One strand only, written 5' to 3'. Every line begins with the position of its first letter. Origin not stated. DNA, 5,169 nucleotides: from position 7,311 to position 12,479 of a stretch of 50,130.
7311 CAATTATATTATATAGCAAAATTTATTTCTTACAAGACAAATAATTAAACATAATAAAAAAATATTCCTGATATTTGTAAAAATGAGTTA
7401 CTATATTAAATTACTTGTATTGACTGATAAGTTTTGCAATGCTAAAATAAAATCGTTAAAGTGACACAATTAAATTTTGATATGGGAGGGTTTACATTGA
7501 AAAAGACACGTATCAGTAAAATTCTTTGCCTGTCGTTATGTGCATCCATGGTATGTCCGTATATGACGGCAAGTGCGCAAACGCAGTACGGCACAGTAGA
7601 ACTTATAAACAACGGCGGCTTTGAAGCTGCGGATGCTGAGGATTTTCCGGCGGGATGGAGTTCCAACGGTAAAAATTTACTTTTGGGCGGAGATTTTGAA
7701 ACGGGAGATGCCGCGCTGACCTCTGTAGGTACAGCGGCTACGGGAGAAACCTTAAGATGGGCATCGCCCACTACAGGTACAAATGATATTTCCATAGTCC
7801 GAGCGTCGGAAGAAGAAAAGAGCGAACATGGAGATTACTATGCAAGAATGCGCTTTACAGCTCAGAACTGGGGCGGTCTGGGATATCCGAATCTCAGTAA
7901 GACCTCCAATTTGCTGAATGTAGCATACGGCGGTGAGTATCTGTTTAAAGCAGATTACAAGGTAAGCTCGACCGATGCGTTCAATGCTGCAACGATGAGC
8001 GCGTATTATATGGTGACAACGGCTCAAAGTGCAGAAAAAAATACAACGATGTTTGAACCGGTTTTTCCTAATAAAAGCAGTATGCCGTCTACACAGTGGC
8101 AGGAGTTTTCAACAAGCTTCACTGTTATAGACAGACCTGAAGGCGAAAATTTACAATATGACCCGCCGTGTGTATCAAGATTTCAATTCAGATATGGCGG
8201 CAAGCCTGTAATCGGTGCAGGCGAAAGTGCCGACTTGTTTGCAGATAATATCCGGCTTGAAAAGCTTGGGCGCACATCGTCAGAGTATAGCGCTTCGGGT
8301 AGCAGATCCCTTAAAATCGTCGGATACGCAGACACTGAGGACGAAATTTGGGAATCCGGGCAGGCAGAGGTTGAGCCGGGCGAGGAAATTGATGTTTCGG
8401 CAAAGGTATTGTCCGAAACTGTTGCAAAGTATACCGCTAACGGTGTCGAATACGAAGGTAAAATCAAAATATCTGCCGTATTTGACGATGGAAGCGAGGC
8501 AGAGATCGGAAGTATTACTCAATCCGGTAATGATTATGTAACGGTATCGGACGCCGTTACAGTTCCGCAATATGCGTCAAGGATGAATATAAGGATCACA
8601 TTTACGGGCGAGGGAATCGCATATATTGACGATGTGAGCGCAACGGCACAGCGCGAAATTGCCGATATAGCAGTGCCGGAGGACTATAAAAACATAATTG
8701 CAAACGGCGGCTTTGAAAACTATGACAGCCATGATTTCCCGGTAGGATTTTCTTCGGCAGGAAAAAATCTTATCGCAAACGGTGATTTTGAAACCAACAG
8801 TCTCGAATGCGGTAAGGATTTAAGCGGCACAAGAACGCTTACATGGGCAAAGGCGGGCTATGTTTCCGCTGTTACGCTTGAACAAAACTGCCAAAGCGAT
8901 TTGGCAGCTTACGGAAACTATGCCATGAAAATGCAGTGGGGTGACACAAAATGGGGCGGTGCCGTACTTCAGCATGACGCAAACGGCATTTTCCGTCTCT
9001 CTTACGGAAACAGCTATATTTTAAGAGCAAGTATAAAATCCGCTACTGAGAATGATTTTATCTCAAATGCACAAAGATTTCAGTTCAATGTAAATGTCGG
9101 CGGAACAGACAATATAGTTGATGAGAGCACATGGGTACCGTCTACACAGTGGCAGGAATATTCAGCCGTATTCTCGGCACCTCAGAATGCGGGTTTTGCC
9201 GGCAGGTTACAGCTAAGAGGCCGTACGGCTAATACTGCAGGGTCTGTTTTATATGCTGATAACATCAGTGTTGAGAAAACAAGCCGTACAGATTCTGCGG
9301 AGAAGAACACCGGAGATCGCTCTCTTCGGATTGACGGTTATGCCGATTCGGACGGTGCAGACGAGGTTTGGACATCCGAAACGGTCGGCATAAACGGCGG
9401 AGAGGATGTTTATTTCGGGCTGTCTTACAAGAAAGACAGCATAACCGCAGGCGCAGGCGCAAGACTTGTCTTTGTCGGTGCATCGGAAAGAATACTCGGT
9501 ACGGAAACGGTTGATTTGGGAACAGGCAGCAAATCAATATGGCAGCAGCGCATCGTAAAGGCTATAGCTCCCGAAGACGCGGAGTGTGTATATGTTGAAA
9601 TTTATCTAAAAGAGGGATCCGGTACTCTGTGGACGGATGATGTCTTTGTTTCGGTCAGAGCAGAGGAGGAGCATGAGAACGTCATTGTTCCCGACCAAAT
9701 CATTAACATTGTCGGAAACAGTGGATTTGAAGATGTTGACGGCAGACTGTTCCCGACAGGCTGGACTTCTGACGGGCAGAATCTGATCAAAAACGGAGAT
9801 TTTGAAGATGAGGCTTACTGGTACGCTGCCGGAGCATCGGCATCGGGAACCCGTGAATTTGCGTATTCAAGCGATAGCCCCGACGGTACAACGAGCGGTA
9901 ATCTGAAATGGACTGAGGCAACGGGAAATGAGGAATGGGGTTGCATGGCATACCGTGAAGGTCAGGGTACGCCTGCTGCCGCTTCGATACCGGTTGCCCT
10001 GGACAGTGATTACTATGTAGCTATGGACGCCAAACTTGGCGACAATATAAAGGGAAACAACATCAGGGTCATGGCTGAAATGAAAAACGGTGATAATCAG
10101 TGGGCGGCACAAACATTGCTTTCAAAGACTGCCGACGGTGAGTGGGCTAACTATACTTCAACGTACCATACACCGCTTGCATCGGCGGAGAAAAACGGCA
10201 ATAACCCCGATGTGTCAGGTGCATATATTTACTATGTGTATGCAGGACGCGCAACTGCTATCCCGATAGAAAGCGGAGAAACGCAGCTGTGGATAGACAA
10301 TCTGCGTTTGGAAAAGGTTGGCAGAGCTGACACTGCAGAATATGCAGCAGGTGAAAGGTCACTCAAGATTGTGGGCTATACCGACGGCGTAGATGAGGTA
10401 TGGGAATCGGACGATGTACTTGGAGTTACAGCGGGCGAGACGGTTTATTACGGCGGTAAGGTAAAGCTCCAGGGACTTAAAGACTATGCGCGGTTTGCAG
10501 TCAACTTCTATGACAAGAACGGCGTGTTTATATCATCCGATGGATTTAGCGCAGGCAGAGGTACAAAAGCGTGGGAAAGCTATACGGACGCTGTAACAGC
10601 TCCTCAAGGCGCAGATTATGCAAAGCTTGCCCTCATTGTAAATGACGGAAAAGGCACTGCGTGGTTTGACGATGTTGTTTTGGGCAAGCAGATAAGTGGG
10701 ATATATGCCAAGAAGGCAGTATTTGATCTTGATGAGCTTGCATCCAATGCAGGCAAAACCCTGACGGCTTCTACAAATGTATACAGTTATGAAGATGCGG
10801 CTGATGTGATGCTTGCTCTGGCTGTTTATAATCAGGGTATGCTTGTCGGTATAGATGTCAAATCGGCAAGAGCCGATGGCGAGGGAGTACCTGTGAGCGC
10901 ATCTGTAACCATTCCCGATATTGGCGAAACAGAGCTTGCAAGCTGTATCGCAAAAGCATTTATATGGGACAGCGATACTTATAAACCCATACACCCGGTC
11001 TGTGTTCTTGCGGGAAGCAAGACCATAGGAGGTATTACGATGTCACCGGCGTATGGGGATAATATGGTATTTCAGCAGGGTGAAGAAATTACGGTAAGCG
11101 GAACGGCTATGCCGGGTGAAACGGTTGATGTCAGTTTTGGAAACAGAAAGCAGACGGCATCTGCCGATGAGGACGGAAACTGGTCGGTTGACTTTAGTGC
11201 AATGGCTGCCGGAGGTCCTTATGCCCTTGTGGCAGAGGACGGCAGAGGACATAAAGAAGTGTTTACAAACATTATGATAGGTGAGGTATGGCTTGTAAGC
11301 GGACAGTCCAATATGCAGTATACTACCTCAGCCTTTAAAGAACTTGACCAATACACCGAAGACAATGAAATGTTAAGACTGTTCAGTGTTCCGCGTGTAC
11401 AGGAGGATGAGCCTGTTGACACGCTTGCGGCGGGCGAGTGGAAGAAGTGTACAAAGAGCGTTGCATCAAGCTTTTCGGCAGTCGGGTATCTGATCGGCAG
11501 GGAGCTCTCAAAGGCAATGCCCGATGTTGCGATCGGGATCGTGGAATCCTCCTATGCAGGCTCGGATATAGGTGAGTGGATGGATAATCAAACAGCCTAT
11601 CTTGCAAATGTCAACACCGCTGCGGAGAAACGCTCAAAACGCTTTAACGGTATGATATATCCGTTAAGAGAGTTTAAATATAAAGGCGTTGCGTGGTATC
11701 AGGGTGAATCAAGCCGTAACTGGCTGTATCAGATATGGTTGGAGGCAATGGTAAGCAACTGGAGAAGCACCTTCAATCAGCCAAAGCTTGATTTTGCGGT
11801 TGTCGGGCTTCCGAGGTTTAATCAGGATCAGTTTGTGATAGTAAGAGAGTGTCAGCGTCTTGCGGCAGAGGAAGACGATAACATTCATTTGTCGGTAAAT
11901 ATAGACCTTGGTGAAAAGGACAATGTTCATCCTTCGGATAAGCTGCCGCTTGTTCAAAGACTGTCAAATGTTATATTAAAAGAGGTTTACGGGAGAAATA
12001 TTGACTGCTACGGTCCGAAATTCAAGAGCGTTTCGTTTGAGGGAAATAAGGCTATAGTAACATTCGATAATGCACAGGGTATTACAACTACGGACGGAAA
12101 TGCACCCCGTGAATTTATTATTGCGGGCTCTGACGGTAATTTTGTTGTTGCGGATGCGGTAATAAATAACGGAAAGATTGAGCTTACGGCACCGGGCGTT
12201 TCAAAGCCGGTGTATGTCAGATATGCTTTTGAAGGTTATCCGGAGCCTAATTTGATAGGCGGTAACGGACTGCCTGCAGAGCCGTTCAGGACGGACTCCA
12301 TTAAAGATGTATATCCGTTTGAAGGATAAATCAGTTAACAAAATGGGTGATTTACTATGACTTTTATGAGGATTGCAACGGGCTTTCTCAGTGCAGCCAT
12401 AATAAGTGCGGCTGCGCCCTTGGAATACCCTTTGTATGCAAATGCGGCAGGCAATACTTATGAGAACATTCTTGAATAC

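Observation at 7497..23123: A two-part CBM-like cassette recurs about ten times across five giant secreted proteins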

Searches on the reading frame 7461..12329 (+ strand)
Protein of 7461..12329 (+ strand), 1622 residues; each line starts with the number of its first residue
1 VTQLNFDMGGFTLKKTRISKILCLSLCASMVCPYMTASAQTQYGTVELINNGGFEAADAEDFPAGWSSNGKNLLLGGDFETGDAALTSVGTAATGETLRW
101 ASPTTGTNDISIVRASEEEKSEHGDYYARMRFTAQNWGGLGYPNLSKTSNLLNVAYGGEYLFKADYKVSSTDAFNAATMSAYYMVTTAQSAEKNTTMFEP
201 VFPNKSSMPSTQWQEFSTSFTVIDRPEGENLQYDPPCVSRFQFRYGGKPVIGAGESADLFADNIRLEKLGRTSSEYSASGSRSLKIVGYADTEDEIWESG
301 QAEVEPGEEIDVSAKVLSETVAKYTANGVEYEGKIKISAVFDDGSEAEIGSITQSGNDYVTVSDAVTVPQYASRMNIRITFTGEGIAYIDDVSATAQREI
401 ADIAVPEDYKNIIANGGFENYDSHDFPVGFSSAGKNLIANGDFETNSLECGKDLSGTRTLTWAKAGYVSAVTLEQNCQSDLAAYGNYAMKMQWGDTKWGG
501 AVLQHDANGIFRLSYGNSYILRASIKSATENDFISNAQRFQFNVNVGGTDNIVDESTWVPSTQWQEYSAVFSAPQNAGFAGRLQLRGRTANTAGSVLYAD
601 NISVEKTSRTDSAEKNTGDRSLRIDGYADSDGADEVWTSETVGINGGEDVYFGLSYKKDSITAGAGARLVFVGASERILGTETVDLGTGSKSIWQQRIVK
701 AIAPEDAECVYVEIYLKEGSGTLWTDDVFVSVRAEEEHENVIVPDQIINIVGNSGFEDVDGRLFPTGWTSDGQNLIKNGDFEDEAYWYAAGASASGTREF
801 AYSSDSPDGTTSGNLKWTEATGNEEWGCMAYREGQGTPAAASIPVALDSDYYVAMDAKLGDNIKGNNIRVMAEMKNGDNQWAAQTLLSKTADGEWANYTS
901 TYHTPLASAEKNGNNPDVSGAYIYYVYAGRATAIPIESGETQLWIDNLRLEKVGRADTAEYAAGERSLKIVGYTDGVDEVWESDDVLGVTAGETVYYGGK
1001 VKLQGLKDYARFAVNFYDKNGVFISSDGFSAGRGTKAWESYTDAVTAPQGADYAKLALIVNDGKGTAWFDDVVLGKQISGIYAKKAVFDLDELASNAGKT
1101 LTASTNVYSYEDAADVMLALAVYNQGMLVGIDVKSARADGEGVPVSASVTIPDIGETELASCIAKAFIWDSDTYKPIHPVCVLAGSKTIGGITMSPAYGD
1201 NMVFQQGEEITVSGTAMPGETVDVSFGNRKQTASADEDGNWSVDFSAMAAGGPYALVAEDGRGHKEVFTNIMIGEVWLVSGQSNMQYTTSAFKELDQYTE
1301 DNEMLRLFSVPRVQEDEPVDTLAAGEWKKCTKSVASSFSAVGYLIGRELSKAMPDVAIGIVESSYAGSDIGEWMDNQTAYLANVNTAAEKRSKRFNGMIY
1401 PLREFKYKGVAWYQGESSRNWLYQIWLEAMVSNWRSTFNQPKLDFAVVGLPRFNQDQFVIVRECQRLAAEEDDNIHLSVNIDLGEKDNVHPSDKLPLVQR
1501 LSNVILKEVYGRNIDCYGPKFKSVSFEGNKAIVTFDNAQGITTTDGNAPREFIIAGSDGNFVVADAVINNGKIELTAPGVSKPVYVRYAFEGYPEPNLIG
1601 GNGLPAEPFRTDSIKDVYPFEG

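Call 4: search_protein_families(library=pfam, proteins=[window:7461-12329:+], max_evalue=0.01)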
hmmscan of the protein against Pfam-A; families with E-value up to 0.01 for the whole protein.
window:7461-12329:+ (1622 aa): 4 families
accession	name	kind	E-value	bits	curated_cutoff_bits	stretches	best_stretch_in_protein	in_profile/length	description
PF03629.24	SASA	-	3.3e-18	66.6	24.8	1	1275-1491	3-208/226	Carbohydrate esterase, sialic acid-specific acetylesterase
PF02018.23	CBM_4_9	-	1.4e-05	26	25.9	1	435-579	1-123/136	Carbohydrate binding domain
PF17936.7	Big_6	-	0.0001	22.9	27.6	1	1208-1265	13-73/83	Bacterial Ig domain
PF22637.2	CBM_4_9_1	-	0.002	18.9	27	0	1022-1073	111-147/148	BppA domain 1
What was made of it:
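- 8688..9662 (+): Cassette 2 of p7461. N-segment 8688-8768, inner domain 8769-9284, B 9285-9662. The inner domain hits Pfam CBM_4_9 at aa 435-579, model positions 1-123, 26.0 bits (call 4).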

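Call 19: search_protein_families(library=ncbifam, max_evalue=0.01, proteins=[window:7461-12329:+])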
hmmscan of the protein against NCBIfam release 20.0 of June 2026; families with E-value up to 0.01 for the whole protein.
window:7461-12329:+ (1622 aa): 1 family
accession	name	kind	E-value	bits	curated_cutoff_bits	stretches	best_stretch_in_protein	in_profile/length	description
NF033510.3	Ca_tandemer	repeat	2.3e-09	37.5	50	1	1192-1249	13-78/96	Ca2+-stabilized repeat-containing adhesin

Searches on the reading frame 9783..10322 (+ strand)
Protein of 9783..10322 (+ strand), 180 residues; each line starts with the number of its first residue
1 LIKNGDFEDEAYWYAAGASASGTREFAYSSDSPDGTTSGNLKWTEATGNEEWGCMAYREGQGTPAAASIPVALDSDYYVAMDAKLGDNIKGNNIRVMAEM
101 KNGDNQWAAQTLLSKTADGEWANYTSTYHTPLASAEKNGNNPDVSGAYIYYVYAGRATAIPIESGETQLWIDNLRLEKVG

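Call 8: search_protein_families(library=pfam, max_evalue=10, proteins=[window:9783-10322:+])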
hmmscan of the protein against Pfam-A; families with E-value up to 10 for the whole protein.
seq(180 aa): 0 families

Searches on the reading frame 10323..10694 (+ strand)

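Call 8: search_protein_families(library=pfam, max_evalue=10, proteins=[window:10323-10694:+])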
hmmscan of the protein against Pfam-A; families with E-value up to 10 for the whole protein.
seq(124 aa): 1 family
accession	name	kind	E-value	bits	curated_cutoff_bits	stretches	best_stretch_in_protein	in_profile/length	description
PF22637.2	CBM_4_9_1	-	0.11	13.2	27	1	14-119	88-147/148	BppA domain 1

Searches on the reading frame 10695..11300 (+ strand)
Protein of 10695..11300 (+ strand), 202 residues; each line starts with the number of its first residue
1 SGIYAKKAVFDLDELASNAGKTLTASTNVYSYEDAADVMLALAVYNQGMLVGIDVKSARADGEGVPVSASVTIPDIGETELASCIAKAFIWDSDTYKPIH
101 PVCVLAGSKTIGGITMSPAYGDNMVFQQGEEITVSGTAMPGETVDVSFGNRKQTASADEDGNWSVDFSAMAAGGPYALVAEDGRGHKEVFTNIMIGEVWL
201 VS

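Call 54: search_protein_families(library=pfam, max_evalue=1, proteins=[window:10695-11300:+])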
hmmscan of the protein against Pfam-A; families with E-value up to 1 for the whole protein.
window:10695-11300:+ (202 aa): 4 families
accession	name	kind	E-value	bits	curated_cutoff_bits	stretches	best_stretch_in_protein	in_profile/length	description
PF17936.7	Big_6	-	1.5e-06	28.8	27.6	1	130-187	13-73/83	Bacterial Ig domain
PF19077.6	Big_13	-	0.04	14.9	27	1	133-180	30-81/102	Bacterial Ig-like domain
PF16640.11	Big_3_5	-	0.066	14.2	35.5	1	118-180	8-67/88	Bacterial Ig-like domain (group 3)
PF12566.14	DUF3748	-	0.075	13.5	27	1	111-191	2-75/123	Protein of unknown function (DUF3748)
